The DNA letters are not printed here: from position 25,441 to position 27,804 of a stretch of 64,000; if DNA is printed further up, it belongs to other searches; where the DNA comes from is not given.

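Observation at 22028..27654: Compact five-gene module coupling a BKACE beta-keto-acid cleavage enzyme with a trimethylamine-dehydrogenase-family flavoprotein, an MBL-fold hydrolase and a Hyi/beta-hydroxyacid-dehydrogenase pair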

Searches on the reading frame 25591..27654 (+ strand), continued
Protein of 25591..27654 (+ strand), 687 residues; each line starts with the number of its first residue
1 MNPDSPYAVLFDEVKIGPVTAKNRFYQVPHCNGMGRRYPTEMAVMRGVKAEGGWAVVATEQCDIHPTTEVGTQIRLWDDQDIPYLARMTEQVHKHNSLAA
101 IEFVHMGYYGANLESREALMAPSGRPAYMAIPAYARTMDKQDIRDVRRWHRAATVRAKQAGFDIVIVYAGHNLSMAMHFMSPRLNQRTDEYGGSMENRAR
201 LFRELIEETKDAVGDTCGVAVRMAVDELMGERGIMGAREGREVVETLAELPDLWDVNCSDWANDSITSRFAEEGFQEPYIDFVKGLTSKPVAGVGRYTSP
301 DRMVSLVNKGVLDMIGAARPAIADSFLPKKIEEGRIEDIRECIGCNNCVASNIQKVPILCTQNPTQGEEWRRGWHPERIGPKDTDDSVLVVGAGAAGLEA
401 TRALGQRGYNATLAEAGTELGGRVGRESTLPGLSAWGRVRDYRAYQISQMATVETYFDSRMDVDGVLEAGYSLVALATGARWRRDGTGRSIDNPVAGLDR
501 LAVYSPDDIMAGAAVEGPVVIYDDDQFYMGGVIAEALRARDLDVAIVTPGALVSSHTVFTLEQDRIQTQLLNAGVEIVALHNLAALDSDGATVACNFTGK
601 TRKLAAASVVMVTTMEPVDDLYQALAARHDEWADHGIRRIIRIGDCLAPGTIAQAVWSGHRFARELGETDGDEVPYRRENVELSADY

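Call 73: get_annotated_region(hit=H8, flank=9000)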
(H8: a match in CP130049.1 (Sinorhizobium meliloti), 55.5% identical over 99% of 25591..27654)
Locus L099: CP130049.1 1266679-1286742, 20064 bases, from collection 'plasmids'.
description: Sinorhizobium meliloti strain R28 plasmid pSymA, complete sequence
organism: Sinorhizobium meliloti (NCBI taxid 382)
taxonomy: Bacteria; Pseudomonadota; Alphaproteobacteria; Hyphomicrobiales; Rhizobiaceae; Sinorhizobium; Sinorhizobium meliloti
host: -; source: Medicago,Cell culture; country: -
typing (MOB-suite, as given by PLSDB): conjugative; relaxase MOBQ; mating-pair formation MPF_T
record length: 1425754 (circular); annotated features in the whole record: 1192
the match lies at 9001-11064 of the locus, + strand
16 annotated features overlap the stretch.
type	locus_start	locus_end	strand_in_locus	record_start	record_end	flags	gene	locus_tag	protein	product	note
CDS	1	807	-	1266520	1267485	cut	-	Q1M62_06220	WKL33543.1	substrate-binding domain-containing protein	-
CDS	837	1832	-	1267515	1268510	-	-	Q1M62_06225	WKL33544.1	ABC transporter permease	-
CDS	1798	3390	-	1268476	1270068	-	-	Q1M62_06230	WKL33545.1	sugar ABC transporter ATP-binding protein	-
CDS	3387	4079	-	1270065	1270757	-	-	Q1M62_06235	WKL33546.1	GntR family transcriptional regulator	-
CDS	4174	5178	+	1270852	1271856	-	-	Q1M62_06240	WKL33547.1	Ldh family oxidoreductase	-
CDS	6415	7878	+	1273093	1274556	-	-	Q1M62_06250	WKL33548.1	NAD-dependent succinate-semialdehyde dehydrogenase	-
CDS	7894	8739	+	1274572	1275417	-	-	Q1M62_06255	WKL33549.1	alpha/beta hydrolase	-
CDS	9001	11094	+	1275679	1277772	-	-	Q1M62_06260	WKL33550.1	NAD(P)-binding protein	-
CDS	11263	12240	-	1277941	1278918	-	-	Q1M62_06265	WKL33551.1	3'-5' exonuclease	-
CDS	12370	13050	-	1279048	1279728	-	-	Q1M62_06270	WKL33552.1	DUF2161 domain-containing phosphodiesterase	-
CDS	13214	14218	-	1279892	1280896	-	-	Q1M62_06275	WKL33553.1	TRAP transporter substrate-binding protein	-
CDS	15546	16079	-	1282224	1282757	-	-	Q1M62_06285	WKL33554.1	TRAP transporter small permease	-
CDS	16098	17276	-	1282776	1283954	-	-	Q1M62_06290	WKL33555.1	fumarylacetoacetate hydrolase family protein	-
CDS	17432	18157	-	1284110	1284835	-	-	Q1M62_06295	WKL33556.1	FadR/GntR family transcriptional regulator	-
CDS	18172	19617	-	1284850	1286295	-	-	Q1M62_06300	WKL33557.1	FAD-binding oxidoreductase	-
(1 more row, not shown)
